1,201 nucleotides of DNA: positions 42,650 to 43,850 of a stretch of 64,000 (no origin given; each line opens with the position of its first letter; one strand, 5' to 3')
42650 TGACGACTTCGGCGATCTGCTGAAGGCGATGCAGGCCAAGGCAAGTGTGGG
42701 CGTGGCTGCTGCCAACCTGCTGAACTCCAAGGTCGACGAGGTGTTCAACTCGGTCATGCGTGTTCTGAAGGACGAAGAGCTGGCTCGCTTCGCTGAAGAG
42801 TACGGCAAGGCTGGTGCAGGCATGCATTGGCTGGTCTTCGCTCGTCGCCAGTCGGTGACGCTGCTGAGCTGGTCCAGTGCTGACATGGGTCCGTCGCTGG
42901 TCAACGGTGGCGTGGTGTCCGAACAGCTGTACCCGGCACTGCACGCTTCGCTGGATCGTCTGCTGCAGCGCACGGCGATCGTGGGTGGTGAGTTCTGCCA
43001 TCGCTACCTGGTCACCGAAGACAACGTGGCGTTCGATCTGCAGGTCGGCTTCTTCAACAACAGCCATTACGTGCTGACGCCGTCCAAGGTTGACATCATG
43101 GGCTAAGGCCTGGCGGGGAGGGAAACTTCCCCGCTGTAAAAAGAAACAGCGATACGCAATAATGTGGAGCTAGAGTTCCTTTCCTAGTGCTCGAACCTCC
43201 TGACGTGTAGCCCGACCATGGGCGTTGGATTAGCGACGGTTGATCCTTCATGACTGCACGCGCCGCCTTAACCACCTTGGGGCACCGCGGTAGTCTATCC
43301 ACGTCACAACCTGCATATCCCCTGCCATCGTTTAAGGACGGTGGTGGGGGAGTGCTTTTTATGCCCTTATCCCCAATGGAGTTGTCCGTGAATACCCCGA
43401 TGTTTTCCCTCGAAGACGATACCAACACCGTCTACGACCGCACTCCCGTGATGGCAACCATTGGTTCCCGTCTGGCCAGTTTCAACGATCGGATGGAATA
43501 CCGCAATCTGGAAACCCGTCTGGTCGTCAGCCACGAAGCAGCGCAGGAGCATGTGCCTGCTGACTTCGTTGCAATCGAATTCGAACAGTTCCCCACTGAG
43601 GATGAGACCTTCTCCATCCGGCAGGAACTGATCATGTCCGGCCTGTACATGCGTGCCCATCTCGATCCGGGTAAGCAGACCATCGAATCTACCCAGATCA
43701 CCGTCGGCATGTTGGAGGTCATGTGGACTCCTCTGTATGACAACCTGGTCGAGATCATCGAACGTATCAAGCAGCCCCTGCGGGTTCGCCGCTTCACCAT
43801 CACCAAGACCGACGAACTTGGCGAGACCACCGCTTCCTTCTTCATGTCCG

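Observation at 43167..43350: Candidate novel stand-alone structured RNA in the core morphogenesis region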

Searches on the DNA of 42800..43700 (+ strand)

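Call 4: search_dna_similar(query=window:42800-43700:+, collection=phages, mode=distant, max_rows=40)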
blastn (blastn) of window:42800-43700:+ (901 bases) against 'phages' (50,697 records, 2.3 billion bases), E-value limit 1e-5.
Records with a match: 1; places in all: 1; records where one place covers at least 80% of the query: 1.
Best place of each record, by identity: 80-90% 1.
By first word of the organism name: Xanthomonas 1.
By host as written in the record: Xanthomonas oryzae pv. oryzae 1.
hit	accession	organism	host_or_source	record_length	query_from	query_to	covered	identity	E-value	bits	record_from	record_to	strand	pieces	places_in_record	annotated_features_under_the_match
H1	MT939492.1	Xanthomonas phage Xoo-sp14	Xanthomonas oryzae pv. oryzae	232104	1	867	96%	81.8%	0e+0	825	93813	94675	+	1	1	hypothetical protein (x2)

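Call 7: get_annotated_region(hit=H1, flank=4000)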
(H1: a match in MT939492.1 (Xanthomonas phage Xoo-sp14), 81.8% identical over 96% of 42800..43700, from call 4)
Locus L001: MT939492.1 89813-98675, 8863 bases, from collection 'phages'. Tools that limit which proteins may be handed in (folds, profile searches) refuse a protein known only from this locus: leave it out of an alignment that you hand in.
description: Xanthomonas phage Xoo-sp14, complete genome.
organism: Xanthomonas phage Xoo-sp14 (NCBI taxid 2769337)
taxonomy: Viruses; Duplodnaviria; Heunggongvirae; Uroviricota; Caudoviricetes
host: Xanthomonas oryzae pv. oryzae; source: soil; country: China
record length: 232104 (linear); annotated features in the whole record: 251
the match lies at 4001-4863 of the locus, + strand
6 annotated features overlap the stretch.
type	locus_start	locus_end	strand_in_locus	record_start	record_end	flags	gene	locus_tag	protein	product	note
CDS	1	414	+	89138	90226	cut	-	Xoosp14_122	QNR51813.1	hypothetical protein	-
CDS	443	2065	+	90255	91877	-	-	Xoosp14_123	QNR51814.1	hypothetical protein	-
CDS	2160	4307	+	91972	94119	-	-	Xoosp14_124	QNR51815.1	hypothetical protein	-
CDS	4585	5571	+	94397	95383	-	-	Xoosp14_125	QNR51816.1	hypothetical protein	-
CDS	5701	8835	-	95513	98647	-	-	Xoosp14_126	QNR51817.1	putative virion structural protein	-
CDS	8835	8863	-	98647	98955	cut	-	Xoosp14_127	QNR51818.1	hypothetical protein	-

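Call 9: search_rna_families(source=window, start=43050, end=43420, threshold=evalue, max_evalue=10, show_alignments=3)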
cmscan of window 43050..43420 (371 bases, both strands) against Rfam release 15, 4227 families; matches with E-value up to 10: 6.
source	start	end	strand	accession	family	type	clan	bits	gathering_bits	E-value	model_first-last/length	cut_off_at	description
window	43120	43173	+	RF01090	RF_site4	Cis-reg; frameshift_element;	-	18.2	45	0.75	1-66/66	no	Edr gene ribosomal frameshift signal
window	43318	43351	+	RF02351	psRNA14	Gene; sRNA;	-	17.6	60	2.2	7-40/84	no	Proteobacteria sRNA psRNA14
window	43099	43133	-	RF03086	chrB-b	Cis-reg;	-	13.5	36.5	2.1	1-41/49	no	chrB-b RNA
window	43120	43139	-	RF02975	DUF3800-XI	Gene; sRNA;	-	12.7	37.8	2.2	1-48/48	no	DUF3800-XI RNA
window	43083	43133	+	RF01687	Acido-Lenti-1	Gene; sRNA;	-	12.2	37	2.8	1-46/46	no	Acido-Lenti-1 RNA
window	43234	43258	-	RF01145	sR14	Gene; snRNA; snoRNA; CD-box;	-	10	38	3.5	1-54/54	no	Small nucleolar RNA sR14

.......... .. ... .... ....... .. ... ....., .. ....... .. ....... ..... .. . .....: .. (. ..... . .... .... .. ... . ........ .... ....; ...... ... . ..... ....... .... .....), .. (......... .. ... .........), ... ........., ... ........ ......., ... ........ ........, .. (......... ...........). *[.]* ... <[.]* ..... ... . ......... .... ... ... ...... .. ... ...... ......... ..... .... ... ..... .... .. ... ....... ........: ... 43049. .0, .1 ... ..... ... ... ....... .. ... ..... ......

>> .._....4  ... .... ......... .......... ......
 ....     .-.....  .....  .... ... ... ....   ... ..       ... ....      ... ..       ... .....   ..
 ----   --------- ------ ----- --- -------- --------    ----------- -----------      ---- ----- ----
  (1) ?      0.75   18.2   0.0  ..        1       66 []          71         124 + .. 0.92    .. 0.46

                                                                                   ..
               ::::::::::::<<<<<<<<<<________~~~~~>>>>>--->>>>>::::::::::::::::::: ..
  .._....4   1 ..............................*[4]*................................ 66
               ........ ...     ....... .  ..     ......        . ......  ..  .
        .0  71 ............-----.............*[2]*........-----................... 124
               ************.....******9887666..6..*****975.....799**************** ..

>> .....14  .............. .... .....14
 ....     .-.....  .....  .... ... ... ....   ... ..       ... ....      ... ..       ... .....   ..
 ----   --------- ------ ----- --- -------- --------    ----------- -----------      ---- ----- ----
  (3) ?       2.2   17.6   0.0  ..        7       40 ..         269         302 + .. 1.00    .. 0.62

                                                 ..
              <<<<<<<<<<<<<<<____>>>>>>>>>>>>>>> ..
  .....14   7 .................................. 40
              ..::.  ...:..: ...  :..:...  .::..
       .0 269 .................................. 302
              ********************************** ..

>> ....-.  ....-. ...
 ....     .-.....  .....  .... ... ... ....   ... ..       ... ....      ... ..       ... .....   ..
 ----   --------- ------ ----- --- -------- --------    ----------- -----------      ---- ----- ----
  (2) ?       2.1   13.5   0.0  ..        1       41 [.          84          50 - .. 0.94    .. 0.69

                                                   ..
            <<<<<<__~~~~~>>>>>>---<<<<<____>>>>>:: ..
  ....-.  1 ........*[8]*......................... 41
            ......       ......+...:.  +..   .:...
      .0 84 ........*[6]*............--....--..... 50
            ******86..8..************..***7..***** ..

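Call 33: build_rna_model(alignment_id=A5)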
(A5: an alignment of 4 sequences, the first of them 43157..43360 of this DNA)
Model R1 built from alignment A5 (4 sequences, 207 columns); structure: RNAalifold consensus.
model positions 201; base pairs 59; branch points 4; effective number of sequences 0.92; information 0.59 bits per position. Calibrated on 0.2 Mb of random sequence (short: E-values are rough).
structure used (alignment columns):
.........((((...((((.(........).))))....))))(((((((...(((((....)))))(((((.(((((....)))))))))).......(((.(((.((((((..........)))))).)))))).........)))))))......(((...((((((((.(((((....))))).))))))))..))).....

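Call 65: search_with_rna_model(model_id=R1, sources=[window, L001, L003, L004, L144, L145, L146], make_alignment=true, max_evalue=0.01)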
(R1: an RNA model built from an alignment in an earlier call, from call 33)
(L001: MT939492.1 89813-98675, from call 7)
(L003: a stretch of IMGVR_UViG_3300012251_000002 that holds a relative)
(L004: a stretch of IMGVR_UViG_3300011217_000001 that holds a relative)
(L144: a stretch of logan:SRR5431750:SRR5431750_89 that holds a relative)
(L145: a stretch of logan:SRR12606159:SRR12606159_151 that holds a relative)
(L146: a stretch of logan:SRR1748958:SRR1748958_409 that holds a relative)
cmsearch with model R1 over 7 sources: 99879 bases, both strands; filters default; matches with E-value up to 0.01: 8.
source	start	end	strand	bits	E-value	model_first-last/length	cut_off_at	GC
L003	4290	4490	+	244.7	1.6e-65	1-201/201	no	0.59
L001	4358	4558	+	242.2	7.5e-65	1-201/201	no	0.59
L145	65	265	+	242.2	7.5e-65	1-201/201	no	0.59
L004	4265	4464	+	219.5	1.2e-58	1-201/201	no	0.57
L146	2775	2974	+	219.5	1.2e-58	1-201/201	no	0.57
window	43157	43359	+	181.2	3.8e-48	1-201/201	no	0.56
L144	2794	2999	+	162.8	4.1e-43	1-201/201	no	0.56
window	7164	7256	+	15.2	0.0098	1-201/201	no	0.62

Alignment A6: 8 matches aligned to the model, 211 columns, each read 5' to 3' on its own strand. Consensus structure (alignment columns), stored with it:
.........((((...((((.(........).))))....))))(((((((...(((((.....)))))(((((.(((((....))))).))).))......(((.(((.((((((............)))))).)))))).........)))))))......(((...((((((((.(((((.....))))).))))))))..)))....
